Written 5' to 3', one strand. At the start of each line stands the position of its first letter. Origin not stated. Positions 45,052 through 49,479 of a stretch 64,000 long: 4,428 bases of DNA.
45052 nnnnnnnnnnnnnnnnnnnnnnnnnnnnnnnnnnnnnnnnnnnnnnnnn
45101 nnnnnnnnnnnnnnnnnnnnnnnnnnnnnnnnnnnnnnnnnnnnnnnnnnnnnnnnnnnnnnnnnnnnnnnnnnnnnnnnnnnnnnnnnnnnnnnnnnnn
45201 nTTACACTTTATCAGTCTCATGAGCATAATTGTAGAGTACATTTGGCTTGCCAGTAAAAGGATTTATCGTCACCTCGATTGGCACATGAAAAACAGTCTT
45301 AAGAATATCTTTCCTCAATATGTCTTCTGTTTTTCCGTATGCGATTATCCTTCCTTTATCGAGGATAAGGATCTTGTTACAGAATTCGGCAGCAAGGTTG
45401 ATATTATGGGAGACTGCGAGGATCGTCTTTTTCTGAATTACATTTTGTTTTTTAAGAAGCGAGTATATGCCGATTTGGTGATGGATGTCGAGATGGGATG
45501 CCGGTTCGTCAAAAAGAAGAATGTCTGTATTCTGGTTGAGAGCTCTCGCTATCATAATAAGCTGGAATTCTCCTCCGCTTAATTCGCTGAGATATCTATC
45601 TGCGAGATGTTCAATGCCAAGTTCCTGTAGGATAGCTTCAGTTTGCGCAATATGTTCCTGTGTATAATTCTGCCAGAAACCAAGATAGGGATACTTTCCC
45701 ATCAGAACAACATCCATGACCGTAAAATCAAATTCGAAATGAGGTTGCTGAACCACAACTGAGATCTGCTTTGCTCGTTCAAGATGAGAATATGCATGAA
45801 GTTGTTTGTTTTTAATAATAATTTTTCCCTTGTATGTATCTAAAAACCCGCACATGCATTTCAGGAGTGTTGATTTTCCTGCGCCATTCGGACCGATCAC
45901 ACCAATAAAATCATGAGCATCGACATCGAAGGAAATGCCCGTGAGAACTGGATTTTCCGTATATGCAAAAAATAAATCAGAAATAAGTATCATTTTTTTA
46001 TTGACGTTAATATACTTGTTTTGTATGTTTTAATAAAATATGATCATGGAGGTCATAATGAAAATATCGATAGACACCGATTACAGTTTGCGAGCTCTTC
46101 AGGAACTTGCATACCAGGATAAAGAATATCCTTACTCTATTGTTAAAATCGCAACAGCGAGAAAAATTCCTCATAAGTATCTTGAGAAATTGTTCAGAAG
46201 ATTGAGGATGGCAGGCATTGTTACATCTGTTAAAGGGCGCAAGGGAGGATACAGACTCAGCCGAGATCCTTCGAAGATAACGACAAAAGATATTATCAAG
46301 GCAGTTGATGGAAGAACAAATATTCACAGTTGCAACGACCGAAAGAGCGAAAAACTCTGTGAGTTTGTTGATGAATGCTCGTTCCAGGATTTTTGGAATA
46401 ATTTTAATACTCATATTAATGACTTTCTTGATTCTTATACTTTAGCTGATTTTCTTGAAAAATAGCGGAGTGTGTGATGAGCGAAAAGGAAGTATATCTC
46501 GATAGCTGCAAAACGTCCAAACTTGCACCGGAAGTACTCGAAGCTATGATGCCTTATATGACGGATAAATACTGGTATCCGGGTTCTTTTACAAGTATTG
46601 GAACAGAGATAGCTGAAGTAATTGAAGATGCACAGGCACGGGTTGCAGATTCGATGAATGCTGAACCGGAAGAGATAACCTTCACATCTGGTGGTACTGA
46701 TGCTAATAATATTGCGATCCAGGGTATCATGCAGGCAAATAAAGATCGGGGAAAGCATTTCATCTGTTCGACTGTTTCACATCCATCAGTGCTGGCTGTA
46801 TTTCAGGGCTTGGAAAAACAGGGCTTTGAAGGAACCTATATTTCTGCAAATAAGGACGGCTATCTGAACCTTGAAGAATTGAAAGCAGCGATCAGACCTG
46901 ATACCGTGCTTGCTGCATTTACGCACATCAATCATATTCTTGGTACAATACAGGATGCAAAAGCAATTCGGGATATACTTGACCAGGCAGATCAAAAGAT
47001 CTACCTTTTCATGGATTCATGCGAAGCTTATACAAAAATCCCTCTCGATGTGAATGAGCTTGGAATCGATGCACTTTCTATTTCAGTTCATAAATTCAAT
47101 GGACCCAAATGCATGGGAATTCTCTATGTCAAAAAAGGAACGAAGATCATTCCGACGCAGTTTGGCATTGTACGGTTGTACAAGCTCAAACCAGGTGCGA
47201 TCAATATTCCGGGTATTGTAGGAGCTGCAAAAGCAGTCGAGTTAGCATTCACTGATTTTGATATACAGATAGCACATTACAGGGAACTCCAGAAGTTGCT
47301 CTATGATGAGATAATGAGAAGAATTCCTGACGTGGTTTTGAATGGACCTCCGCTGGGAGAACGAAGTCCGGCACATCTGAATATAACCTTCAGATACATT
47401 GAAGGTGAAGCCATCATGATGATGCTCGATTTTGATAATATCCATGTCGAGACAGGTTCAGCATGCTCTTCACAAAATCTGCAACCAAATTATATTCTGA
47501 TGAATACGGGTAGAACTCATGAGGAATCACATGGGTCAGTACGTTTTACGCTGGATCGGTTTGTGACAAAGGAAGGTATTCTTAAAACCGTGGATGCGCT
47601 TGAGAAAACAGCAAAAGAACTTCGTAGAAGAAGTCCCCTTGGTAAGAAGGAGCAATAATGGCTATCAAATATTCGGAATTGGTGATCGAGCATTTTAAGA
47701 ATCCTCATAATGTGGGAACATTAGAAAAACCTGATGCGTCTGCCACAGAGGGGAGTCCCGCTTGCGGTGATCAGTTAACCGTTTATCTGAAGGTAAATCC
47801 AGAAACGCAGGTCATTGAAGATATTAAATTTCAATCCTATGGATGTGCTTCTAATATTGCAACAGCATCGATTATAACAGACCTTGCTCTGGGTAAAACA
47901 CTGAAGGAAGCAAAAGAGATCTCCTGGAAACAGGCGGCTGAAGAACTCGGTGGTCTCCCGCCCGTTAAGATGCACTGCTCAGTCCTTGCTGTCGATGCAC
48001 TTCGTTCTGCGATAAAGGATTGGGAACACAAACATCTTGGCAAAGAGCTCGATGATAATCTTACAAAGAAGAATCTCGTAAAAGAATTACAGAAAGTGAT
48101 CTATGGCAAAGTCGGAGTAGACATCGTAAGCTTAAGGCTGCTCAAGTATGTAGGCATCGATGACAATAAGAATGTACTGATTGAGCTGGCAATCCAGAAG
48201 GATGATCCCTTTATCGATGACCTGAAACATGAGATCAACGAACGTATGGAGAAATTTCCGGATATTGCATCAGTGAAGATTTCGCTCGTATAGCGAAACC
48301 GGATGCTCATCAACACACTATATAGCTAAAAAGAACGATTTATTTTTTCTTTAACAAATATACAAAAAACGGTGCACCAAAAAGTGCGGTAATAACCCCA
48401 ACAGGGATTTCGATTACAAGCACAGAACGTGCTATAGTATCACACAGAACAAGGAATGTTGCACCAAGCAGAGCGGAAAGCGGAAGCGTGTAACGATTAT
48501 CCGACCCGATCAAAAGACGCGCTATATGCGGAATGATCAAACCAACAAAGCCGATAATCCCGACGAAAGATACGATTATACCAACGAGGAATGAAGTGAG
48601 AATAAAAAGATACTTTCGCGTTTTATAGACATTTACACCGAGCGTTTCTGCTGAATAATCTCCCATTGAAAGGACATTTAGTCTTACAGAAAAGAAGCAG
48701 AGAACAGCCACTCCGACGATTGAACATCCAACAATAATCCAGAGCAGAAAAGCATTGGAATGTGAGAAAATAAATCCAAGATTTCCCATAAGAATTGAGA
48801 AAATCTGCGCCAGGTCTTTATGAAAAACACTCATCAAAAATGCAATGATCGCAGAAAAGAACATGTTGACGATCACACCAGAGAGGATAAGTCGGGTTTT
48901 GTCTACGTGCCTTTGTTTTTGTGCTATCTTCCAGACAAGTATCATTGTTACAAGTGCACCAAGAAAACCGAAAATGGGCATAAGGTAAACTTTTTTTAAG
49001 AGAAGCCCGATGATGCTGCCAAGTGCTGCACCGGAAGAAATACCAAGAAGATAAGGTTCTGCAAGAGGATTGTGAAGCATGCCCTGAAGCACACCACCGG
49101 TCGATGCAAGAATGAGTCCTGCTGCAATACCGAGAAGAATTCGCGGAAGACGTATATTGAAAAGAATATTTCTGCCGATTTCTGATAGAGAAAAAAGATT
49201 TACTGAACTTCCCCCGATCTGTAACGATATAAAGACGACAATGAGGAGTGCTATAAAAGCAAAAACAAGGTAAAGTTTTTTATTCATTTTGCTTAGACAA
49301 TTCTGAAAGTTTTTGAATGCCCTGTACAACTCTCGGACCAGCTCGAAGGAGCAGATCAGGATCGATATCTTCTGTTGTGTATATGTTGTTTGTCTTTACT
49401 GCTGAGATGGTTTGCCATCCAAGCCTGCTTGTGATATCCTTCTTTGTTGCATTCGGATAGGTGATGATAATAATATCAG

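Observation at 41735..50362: B12 uptake operon split by an antisense Fe-S assembly operon: a possible noncontiguous operon (excludon)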

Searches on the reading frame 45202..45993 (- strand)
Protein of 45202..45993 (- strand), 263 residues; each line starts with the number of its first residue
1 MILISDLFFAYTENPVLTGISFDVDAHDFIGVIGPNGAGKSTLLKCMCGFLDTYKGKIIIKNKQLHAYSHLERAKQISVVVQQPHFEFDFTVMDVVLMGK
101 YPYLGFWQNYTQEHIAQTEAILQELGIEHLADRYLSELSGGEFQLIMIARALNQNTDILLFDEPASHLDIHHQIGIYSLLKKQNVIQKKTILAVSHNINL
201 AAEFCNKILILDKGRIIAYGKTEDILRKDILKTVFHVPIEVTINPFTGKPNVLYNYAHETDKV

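Call 3: search_protein_families(library=pfam, proteins=[window:45202-45993:-])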
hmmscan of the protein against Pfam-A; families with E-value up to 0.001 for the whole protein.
window:45202-45993:- (263 aa): 5 families
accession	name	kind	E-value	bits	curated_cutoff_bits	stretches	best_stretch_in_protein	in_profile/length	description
PF00005.33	ABC_tran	-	9.7e-32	110.9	25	1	17-165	1-136/137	ABC transporter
PF13304.12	AAA_21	-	2e-08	35.1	27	0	30-47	2-19/304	AAA domain, putative AbiEii toxin, Type IV TA system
PF02463.25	SMC_N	-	1.5e-07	31.5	40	1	27-197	24-198/220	RecF/RecN/SMC N terminal domain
PF13476.12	AAA_23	-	5.7e-05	24.3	27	1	28-57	20-49/201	AAA domain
PF13175.12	AAA_15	-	0.00018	21.7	32.1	0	28-76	23-76/374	AAA ATPase domain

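Call 4: search_protein_families(library=ncbifam, proteins=[window:45202-45993:-])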
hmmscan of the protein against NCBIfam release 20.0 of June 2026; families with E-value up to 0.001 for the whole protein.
window:45202-45993:- (263 aa): 188 families (the best 25 are shown)
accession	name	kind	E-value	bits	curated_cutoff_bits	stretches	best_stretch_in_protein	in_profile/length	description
NF010068.0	PRK13548.1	equivalog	2e-66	223.8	261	1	2-253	6-258/261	heme ABC transporter ATP-binding protein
NF007082.0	PRK09536.1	equivalog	3.1e-63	214.2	537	1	1-252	3-253/402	corrinoid ABC transporter ATPase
TIGR03873.1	F420-0_ABC_ATP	hypoth_equivalog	1.8e-62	210.9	372.4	1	12-255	12-254/256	putative F420-0 ABC transporter ATP-binding protein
NF008409.0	PRK11231.1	equivalog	1.3e-61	208.2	375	1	3-253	4-253/255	Fe(3+) dicitrate ABC transporter ATP-binding protein FecE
NF007863.0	PRK10575.1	equivalog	2.2e-46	158.3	433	1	5-250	15-260/265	Fe3+-hydroxamate ABC transporter ATP-binding protein FhuC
NF052485.1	sider_ATP_EitC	equivalog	3.2e-46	157.8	485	1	14-252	15-249/251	siderophore ABC transporter ATP-binding protein EitC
NF007606.0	PRK10253.1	equivalog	1.8e-42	145.6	497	1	7-253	13-259/266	iron-enterobactin ABC transporter ATP-binding protein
TIGR02315.1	ABC_phnC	equivalog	5.2e-41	140.7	266.1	1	1-229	1-237/243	phosphonate ABC transporter ATP-binding protein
NF053840.1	MnTportMntADein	equivalog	4.2e-40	137.8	400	1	1-235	1-229/240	manganese ABC transporter ATP-binding protein MntA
NF040873.1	AztA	equivalog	6.6e-40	136.7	220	1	11-204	2-185/191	zinc ABC transporter ATP-binding protein AztA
NF002981.0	PRK03695.1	equivalog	2.6e-39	135.1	281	1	15-240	14-239/253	vitamin B12 ABC transporter ATP-binding protein BtuD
TIGR04520.1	ECF_ATPase_1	equivalog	2.8e-37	128.6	315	1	3-241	2-241/269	energy-coupling factor transporter ATPase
TIGR04521.1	ECF_ATPase_2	equivalog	1.9e-36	125.6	330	1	13-232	17-240/279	energy-coupling factor transporter ATPase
TIGR03771.1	anch_rpt_ABC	equivalog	3.8e-36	124.9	268.8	1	23-237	2-211/223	anchored repeat-type ABC transporter ATP-binding subunit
NF008039.0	PRK10771.1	equivalog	1.7e-35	122.5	298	1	1-230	1-222/234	thiamine ABC transporter ATP-binding protein ThiQ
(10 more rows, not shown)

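Call 20: find_related_loci(query=window:45202-45993:-, collection=genome_contigs, flank=7000)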
Query window:45202-45993:- (263 aa) in genome_contigs; peptide patterns used: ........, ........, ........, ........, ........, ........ (x = any residue, [..] = any of these).
86 stretches matched a pattern; 20 encode a relative of the query (tblastn E <= 1e-3); 20 distinct loci.
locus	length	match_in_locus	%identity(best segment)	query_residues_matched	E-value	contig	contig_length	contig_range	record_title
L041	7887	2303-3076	75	1-258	6e-133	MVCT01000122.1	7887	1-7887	MAG: Candidatus Cloacimonas sp. 4484_140 ex4484_140_scaffold_54352, whole genome shotgun sequence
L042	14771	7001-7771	74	1-257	9e-132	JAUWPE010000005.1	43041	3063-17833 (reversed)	MAG: Candidatus Cloacimonadota bacterium isolate CSMAG_2468 CSMAG_2468_k141_505342_length_43041_cov_19.9849, whole genom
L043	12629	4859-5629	74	1-257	1e-131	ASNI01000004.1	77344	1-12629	Cloacimonetes bacterium SCGC AAA252-N17 A252N17DRAFT_contig_3_0.4_C, whole genome shotgun sequence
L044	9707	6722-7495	72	1-258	8e-131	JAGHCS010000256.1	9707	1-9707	MAG: Candidatus Cloacimonadota bacterium isolate AUK288 PB_MBMC_242_c_000000000115, whole genome shotgun sequence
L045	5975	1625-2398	71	1-258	2e-128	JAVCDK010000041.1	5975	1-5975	MAG: Candidatus Celaenobacter antarcticus isolate MAG_3300025698_8 Ga0208771_1004524, whole genome shotgun sequence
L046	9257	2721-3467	35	2-255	1e-45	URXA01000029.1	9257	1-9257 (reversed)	uncultured Phascolarctobacterium sp. isolate UMGS1431 genome assembly, contig: NODE_2379_length_9257_cov_41.156922, whol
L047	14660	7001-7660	35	2-226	5e-38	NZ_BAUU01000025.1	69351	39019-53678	Halalkalibacter hemicellulosilyticusJCM 9152 strain JCM 9152, whole genome shotgun sequence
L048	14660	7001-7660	34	2-226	8e-38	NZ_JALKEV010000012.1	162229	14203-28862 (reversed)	Halalkalibacter sp. APA_J-10(15) NODE_12_length_162229_cov_38.311316, whole genome shotgun sequence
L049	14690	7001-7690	33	4-235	6e-31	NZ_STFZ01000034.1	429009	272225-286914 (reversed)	Rhizobium sp. FY34 NODE_58_length_428921_cov_66.789139, whole genome shotgun sequence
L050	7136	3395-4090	31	2-235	7e-32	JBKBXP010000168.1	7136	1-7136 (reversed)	MAG: Pseudorhizobium sp. isolate 21I_055.bin.3 NODE_170_length_7136_cov_5.284986, whole genome shotgun sequence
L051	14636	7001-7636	32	21-235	4e-31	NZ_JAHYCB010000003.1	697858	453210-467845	Rhizobium populisoli strain XQZ8 seq3, whole genome shotgun sequence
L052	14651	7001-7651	34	16-235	5e-31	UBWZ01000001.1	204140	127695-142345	Rhizobiales bacterium isolate AFS048116 genome assembly, contig: contig_1, whole genome shotgun sequence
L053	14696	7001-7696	30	2-235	5e-30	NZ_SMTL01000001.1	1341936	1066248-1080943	Rhizobium deserti strain SPY-1 ZB100000, whole genome shotgun sequence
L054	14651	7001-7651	32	16-235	6e-29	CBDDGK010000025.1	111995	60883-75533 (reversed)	MAG: Neorhizobium sp. isolate b4dd5b18-a870-4615-8a69-3f8bc194a849 genome assembly, contig: contig_25, whole genome shot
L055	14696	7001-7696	28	4-237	1e-24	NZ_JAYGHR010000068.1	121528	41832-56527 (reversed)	Limnoraphis robusta BA-68 BA1 NODE_17_length_121528_cov_21.671098, whole genome shotgun sequence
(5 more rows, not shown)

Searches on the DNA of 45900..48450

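Call 34: search_rna_families(source=window, start=45900, end=48450, threshold=evalue, max_evalue=5)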
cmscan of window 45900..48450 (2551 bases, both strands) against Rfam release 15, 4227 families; matches with E-value up to 5: 2.
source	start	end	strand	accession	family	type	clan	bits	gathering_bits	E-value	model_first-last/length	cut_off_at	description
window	46788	46917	+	RF00114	S15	Cis-reg; leader;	CL00121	18.9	39.5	0.24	1-117/117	no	Ribosomal S15 leader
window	46737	46837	+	RF01906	HOTAIR_3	Gene; lncRNA;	-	15.6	80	2.4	1-98/98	no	HOTAIR conserved region 3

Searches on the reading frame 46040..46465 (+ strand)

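Call 3: search_protein_families(library=pfam, proteins=[window:46040-46465:+])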
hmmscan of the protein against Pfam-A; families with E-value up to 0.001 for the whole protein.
window:46040-46465:+ (141 aa): 1 family
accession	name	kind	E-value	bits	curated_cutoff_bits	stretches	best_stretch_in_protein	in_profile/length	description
PF02082.26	Rrf2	-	5e-36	124.2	30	1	10-140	2-131/132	Iron-dependent Transcriptional regulator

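Call 4: search_protein_families(library=ncbifam, proteins=[window:46040-46465:+])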
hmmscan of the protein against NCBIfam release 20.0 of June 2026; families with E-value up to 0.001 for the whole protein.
window:46040-46465:+ (141 aa): 7 families
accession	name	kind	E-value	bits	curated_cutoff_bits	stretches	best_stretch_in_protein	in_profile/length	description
TIGR00738.1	rrf2_super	superfamily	1.9e-36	124.8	73.3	1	7-139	1-131/132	Rrf2 family transcriptional regulator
TIGR02010.1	IscR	equivalog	3.2e-28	98.3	207.55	1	7-140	1-131/135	Fe-S cluster assembly transcriptional regulator IscR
TIGR02944.1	suf_reg_Xantho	equivalog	9.6e-27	93.9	110.65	1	7-137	2-129/130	SUF system Fe-S cluster assembly regulator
NF047409.1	Cys_reg_CymR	equivalog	1.9e-23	83.2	195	1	7-140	1-125/139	cysteine metabolism transcriptional regulator CymR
NF008110.0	PRK10857.1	equivalog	7.9e-21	74.5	275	1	7-139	1-130/164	Fe-S cluster assembly transcriptional regulator IscR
NF008886.0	PRK11920.1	equivalog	4.2e-18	65.5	193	1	7-139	1-131/153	iron-responsive transcriptional regulator RirA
NF008240.0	PRK11014.1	equivalog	4.6e-14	52.7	182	1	9-140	3-129/141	nitric oxide-sensing transcriptional repressor NsrR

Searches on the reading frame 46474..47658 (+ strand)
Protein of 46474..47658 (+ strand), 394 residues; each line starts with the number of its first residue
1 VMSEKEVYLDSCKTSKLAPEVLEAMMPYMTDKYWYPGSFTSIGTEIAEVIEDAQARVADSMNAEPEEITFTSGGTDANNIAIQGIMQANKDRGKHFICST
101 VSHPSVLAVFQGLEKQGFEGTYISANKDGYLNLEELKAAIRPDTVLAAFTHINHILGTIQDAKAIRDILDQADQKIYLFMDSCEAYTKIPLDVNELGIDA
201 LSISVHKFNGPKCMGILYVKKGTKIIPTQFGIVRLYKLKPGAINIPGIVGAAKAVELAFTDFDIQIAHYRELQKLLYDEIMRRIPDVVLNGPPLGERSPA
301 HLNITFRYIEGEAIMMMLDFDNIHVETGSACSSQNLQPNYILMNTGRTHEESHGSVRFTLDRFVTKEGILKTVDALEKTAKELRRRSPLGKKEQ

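Call 3: search_protein_families(library=pfam, proteins=[window:46474-47658:+])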
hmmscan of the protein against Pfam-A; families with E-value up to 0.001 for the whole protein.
window:46474-47658:+ (394 aa): 3 families
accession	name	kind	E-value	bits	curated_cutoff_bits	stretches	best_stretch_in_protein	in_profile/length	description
PF00266.25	Aminotran_5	-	7.4e-63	213.2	21.5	1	7-369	1-368/371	Aminotransferase class-V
PF00155.27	Aminotran_1_2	-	1e-06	28.7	19.7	1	51-182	45-186/361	Aminotransferase class I and II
PF01212.27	Beta_elim_lyase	-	3.6e-06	26.9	27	1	51-207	35-199/288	Beta-eliminating lyase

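Call 4: search_protein_families(library=ncbifam, proteins=[window:46474-47658:+])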
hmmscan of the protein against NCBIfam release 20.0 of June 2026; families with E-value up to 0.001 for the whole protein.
window:46474-47658:+ (394 aa): 20 families
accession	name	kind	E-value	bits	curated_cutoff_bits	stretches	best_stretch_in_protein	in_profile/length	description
TIGR03402.1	FeS_nifS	equivalog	5.1e-103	344.8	530.75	1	7-389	1-379/379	cysteine desulfurase NifS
NF010611.0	PRK14012.1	equivalog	1.6e-90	303.9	548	1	5-389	5-388/406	IscS subfamily cysteine desulfurase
TIGR02006.1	IscS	equivalog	9.3e-89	298.2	643.2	1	6-389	4-384/402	IscS subfamily cysteine desulfurase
TIGR03235.1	DNA_S_dndA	equivalog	8.4e-75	252.3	480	1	8-359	1-352/353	cysteine desulfurase DndA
TIGR03403.1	nifS_epsilon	equivalog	2.7e-73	247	587.7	1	7-385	1-378/382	NifS family cysteine desulfurase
NF002806.0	PRK02948.1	subfamily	3.2e-70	237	304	1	7-385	2-377/381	IscS subfamily cysteine desulfurase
TIGR01979.1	sufS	subfamily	2.8e-38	131.9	475.1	1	4-381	17-400/403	SufS family cysteine desulfurase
TIGR01977.1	am_tr_V_EF2568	hypoth_equivalog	9.3e-33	113.8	377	1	7-378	1-375/376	cysteine desulfurase family protein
NF006791.0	PRK09295.1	equivalog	2.8e-24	85.9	661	1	7-221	25-240/406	cysteine desulfurase SufS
TIGR01976.1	am_tr_V_VC1184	hypoth_equivalog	2.4e-20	73.2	352.35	1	5-222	18-234/401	cysteine desulfurase-like protein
NF040779.1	Sec_lyase_SclA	exception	2.8e-20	72.6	525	1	7-207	1-198/378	selenocysteine lyase SclA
NF041166.1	f2_encap_cargo1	exception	3.2e-18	66.2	800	1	48-221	289-462/623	family 2A encapsulin nanocompartment cargo protein cysteine desulfurase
NF008126.0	PRK10874.1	equivalog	5.1e-18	65.4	607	1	2-221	16-236/401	cysteine desulfurase CsdA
TIGR03392.1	FeS_syn_CsdA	equivalog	3e-16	59.6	493.6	1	2-221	13-233/398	cysteine desulfurase CsdA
TIGR04343.1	egtE_PLP_lyase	equivalog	1.2e-08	34.2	400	1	6-221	14-217/370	ergothioneine biosynthesis PLP-dependent enzyme EgtE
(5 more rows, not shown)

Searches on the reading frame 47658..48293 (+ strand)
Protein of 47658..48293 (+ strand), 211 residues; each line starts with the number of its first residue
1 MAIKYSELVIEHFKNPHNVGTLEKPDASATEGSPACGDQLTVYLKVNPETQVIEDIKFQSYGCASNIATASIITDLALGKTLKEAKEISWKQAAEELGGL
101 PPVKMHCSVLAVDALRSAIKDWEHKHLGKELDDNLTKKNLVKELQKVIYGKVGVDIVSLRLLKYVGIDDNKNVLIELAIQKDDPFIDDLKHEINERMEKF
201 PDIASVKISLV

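Call 3: search_protein_families(library=pfam, proteins=[window:47658-48293:+])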
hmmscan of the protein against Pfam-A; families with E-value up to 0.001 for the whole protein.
window:47658-48293:+ (211 aa): 1 family
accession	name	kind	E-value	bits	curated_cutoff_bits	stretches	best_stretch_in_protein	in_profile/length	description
PF01592.21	NifU_N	-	1e-42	145.7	22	1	5-126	2-124/127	NifU-like N terminal domain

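Call 4: search_protein_families(library=ncbifam, proteins=[window:47658-48293:+])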
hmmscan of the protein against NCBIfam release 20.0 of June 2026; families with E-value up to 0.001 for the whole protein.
window:47658-48293:+ (211 aa): 5 families
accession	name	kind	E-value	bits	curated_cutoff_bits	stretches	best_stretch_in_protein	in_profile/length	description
TIGR03419.1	NifU_clost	equivalog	2e-44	150.9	187.9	1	5-125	1-119/121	Fe-S cluster assembly scaffold protein NifU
TIGR02000.1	NifU_proper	equivalog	7.2e-39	133.9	273.3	1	4-132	3-131/290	Fe-S cluster assembly protein NifU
TIGR01999.1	iscU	equivalog_domain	1.9e-37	128.1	192.4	1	5-126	1-123/124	Fe-S cluster assembly scaffold IscU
TIGR01994.1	SUF_scaf_2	equivalog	1.8e-20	73.3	92.5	1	5-89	5-87/137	Fe-S cluster assembly sulfur transfer protein SufU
TIGR02945.1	SUF_assoc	equivalog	9.1e-05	22.8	143.4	1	137-211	3-78/99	SUF system Fe-S cluster assembly protein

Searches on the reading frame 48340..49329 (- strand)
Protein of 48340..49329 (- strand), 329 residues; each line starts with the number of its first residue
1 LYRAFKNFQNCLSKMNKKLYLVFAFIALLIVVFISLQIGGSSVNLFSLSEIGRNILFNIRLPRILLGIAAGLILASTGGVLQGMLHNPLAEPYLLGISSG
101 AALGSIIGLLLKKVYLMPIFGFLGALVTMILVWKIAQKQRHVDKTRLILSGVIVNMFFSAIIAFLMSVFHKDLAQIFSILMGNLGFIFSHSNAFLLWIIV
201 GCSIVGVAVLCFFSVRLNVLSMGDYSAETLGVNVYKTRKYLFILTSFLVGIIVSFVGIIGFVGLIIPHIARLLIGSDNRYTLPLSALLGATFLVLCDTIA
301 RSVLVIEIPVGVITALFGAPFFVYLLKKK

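Call 3: search_protein_families(library=pfam, proteins=[window:48340-49329:-])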
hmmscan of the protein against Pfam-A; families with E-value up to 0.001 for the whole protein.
window:48340-49329:- (329 aa): 2 families
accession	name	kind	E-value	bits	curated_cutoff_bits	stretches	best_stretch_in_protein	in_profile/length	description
PF01032.23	FecCD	-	5.4e-82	275.7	26.5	1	28-328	2-311/311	FecCD transport family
PF00950.22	ABC-3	-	1.4e-05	25.2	20.1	1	97-301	38-233/258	ABC 3 transport family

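Call 4: search_protein_families(library=ncbifam, proteins=[window:48340-49329:-])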
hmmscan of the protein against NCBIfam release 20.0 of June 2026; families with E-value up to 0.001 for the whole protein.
window:48340-49329:- (329 aa): 16 families
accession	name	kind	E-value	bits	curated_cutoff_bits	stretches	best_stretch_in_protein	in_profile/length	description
NF007081.0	PRK09535.1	equivalog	7.5e-71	239.4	461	1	37-329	72-361/366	vitamin B12 ABC transporter permease BtuC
NF003001.0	PRK03784.1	equivalog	3.5e-66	223.6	334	1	16-328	14-327/332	vitamin B12 ABC transporter permease BtuC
TIGR03869.1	F420-0_ABCperm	hypoth_equivalog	1.3e-62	211.9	437.35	1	41-328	34-320/325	putative F420-0 ABC transporter permease subunit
NF008407.0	PRK11228.1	equivalog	1.8e-56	191.4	396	1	49-329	47-329/330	iron-dicitrate ABC transporter permease FecC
NF007866.0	PRK10577.1-2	equivalog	9.1e-54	182.9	554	1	16-329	351-663/666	Fe(3+)-hydroxamate ABC transporter permease FhuB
NF007871.0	PRK10577.2-2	equivalog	9.8e-53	179.7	899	1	14-328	354-675/679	Fe(3+)-hydroxamate ABC transporter permease FhuB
NF007299.0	PRK09777.1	equivalog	1.7e-50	172.1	406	1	19-327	4-315/318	Fe(3+) dicitrate ABC transporter permease subunit FecD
NF007867.0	PRK10577.1-3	subfamily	1.9e-50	172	849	1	54-328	430-704/710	Fe(3+)-hydroxamate ABC transporter permease FhuB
NF007872.0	PRK10577.2-3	equivalog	3.1e-45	154.7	727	1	144-328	487-668/676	Fe(3+)-hydroxamate ABC transporter permease FhuB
NF007873.0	PRK10577.2-4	equivalog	3.4e-42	145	1012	1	14-327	321-641/646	Fe(3+)-hydroxamate ABC transporter permease FhuB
NF007868.0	PRK10577.1-5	equivalog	7.7e-41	140.3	943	1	16-329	352-664/666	Fe(3+)-hydroxamate ABC transporter permease FhuB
NF007760.0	PRK10441.1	equivalog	2.5e-40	138.6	428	1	15-329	7-329/335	Fe(3+)-siderophore ABC transporter permease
NF007870.0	PRK10577.2-1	equivalog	8.5e-38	130.4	1355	1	47-328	391-672/678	Fe(3+)-hydroxamate ABC transporter permease FhuB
NF007865.0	PRK10577.1-1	equivalog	3.3e-33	115.1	1107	1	20-329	350-658/660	Fe(3+)-hydroxamate ABC transporter permease FhuB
NF007869.0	PRK10577.1-6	equivalog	9.9e-32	110.2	954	2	189-326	558-691/703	Fe(3+)-hydroxamate ABC transporter permease FhuB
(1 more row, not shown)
